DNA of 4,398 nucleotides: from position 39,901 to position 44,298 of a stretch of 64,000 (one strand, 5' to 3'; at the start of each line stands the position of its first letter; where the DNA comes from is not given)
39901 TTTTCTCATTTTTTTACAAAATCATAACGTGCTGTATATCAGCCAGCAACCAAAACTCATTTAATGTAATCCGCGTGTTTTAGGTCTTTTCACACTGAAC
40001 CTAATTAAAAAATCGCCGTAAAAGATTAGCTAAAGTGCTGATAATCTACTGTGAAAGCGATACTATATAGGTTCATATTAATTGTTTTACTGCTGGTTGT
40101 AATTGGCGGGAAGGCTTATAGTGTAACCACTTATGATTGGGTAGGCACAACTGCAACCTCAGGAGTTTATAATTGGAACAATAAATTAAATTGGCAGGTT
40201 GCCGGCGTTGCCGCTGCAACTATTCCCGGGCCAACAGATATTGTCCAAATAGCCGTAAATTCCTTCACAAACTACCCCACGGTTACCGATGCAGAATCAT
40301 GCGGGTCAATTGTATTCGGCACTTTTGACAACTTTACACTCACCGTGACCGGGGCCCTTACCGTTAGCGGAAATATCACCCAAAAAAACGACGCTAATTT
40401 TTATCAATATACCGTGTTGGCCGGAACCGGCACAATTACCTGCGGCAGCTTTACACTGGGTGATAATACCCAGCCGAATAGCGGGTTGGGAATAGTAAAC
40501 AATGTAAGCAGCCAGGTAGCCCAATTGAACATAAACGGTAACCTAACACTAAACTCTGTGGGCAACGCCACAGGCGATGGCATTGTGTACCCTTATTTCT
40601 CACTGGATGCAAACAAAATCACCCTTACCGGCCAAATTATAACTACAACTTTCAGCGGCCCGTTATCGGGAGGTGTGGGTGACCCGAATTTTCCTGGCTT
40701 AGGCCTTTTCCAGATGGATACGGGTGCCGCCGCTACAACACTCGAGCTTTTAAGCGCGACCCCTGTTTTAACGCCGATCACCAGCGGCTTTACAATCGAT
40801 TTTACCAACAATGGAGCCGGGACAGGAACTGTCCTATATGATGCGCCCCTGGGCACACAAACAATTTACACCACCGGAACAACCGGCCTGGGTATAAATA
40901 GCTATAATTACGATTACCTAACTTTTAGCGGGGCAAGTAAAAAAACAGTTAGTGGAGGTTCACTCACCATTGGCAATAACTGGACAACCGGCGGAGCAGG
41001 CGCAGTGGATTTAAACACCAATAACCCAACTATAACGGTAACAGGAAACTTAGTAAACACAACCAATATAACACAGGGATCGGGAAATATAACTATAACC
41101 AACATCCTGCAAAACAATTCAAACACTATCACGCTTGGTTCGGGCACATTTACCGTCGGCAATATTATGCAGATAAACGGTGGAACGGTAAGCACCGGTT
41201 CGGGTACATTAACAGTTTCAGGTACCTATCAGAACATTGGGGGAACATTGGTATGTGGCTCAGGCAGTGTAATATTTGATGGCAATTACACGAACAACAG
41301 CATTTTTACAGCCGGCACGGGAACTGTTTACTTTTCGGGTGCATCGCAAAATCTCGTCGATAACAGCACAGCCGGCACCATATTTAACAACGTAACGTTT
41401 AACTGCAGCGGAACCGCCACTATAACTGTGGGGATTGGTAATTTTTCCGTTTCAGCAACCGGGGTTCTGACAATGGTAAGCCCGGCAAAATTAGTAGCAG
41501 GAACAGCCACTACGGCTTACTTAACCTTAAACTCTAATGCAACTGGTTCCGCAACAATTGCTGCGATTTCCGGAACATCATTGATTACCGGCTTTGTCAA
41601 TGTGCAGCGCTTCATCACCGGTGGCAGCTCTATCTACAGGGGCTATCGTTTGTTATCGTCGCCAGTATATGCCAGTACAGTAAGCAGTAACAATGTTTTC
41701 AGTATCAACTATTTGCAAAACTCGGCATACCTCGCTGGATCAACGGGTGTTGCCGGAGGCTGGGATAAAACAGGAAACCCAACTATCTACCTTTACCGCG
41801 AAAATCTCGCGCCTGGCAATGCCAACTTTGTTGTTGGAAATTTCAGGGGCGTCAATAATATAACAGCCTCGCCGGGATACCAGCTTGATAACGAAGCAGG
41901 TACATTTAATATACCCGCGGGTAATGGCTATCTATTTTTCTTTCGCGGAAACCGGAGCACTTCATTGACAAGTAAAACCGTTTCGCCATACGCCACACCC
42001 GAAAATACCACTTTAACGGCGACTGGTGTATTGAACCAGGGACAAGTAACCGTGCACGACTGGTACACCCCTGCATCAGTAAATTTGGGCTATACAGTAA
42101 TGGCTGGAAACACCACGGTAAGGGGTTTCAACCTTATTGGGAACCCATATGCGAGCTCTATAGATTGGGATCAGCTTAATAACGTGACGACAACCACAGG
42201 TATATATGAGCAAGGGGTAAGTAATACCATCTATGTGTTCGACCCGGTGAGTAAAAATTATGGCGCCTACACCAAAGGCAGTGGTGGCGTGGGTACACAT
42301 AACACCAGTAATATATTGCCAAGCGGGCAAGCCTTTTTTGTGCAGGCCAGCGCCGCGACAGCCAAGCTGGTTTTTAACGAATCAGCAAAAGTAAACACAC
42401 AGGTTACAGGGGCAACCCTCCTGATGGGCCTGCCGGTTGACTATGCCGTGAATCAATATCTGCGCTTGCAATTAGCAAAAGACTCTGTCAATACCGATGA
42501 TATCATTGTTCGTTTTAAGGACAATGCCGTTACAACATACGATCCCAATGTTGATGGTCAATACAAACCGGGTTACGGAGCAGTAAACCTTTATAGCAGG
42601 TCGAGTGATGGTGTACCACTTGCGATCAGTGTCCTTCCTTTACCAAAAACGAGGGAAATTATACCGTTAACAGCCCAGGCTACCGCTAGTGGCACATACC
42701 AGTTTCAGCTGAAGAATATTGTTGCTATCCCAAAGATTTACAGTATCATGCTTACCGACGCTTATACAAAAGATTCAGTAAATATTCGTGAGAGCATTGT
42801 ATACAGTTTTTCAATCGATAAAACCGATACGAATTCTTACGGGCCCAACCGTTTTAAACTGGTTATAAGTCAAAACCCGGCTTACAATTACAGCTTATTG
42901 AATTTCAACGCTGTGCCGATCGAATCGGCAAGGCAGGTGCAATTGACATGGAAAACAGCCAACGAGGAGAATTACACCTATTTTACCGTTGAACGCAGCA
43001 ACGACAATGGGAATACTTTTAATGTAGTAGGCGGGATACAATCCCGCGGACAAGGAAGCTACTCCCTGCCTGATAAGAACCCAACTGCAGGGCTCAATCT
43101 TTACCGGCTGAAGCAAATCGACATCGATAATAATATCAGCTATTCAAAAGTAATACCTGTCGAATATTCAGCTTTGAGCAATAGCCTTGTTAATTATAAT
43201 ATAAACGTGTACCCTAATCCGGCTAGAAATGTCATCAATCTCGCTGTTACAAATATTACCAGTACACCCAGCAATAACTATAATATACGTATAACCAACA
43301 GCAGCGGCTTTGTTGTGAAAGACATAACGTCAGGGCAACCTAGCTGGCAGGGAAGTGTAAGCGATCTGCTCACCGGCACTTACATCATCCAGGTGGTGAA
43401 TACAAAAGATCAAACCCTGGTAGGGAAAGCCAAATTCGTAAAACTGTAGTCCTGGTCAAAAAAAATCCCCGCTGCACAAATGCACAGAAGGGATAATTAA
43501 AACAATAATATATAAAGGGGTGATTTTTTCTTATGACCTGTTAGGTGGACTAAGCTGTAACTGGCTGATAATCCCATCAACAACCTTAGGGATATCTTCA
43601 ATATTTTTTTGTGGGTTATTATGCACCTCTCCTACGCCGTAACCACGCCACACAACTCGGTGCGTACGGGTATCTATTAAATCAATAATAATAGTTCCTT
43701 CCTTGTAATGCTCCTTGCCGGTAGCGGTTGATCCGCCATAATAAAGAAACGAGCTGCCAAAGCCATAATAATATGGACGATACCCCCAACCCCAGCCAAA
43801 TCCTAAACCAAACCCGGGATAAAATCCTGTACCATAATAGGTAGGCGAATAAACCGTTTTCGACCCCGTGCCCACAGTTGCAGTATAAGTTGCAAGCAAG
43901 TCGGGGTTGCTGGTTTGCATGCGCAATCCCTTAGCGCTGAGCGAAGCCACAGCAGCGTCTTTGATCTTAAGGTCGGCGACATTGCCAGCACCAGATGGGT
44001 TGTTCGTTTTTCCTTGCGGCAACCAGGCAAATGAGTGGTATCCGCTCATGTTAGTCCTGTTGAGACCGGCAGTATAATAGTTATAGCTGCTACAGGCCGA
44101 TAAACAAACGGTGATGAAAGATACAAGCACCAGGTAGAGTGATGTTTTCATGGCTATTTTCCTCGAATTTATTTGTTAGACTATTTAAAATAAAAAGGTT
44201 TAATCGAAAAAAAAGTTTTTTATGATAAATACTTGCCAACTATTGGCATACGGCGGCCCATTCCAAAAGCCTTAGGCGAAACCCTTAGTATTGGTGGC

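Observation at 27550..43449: Four tandem giant T9SS cargo paralogs: different heads on an equal-length ~617-aa constant tail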

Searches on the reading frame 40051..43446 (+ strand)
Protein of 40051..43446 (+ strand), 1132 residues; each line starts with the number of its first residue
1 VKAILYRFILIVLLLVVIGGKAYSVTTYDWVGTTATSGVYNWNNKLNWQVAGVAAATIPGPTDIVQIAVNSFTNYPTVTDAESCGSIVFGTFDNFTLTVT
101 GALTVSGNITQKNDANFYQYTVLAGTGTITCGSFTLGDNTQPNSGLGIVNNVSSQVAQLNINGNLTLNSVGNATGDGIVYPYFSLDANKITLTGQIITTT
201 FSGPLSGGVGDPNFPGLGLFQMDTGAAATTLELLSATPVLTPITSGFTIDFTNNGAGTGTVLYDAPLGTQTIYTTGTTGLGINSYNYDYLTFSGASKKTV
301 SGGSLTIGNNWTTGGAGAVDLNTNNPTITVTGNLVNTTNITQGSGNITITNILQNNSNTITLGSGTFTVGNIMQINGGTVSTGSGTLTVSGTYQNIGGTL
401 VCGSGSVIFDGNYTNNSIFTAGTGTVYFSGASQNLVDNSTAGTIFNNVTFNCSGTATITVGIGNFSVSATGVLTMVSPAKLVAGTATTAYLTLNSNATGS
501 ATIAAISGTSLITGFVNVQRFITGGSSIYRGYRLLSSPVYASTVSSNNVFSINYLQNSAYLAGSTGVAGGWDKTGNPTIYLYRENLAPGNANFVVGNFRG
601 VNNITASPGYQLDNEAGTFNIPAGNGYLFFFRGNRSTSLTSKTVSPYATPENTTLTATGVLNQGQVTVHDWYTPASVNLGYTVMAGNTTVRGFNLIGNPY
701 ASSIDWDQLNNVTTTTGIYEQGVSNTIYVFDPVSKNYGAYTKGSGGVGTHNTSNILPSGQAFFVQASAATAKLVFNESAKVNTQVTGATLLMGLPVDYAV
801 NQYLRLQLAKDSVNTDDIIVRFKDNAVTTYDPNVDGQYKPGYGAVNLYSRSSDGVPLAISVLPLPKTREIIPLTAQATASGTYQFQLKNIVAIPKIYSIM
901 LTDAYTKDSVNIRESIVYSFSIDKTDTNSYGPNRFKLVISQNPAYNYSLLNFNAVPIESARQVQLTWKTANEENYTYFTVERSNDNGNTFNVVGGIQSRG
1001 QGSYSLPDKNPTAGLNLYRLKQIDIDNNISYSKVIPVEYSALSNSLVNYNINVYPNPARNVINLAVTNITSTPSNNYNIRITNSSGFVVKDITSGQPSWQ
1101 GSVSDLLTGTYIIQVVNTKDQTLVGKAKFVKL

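Call 7: search_protein_families(library=pfam, proteins=[window:40051-43446:+], max_evalue=0.1)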
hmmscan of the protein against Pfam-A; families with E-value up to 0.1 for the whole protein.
window:40051-43446:+ (1132 aa): 1 family
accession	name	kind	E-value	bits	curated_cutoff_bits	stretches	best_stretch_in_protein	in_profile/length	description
PF18962.6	Por_Secre_tail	-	6e-08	33.3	27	1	1053-1122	1-69/75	Secretion system C-terminal sorting domain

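Call 8: search_protein_families(library=ncbifam, proteins=[window:40051-43446:+], max_evalue=0.1)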
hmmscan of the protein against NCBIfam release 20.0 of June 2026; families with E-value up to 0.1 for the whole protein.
window:40051-43446:+ (1132 aa): 0 families

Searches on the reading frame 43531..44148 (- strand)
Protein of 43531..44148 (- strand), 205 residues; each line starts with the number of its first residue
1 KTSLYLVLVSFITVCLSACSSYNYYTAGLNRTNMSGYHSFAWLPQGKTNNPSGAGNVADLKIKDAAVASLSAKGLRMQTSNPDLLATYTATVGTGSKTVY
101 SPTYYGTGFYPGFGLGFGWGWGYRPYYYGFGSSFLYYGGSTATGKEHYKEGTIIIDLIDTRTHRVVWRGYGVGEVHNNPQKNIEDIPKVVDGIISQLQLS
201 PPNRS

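Call 21: search_protein_families(library=pfam, proteins=[window:43531-44148:-], max_evalue=0.001)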
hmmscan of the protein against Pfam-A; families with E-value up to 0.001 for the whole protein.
window:43531-44148:- (205 aa): 1 family
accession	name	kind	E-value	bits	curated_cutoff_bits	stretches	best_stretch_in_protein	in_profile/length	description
PF13590.11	DUF4136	-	1.4e-31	110.4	32.8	1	31-196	8-149/152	Domain of unknown function (DUF4136)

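Call 71: search_protein_families(library=ncbifam, proteins=[window:43531-44148:-], max_evalue=0.01)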
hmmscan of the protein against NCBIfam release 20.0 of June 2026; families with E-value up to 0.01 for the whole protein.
window:43531-44148:- (205 aa): 0 families
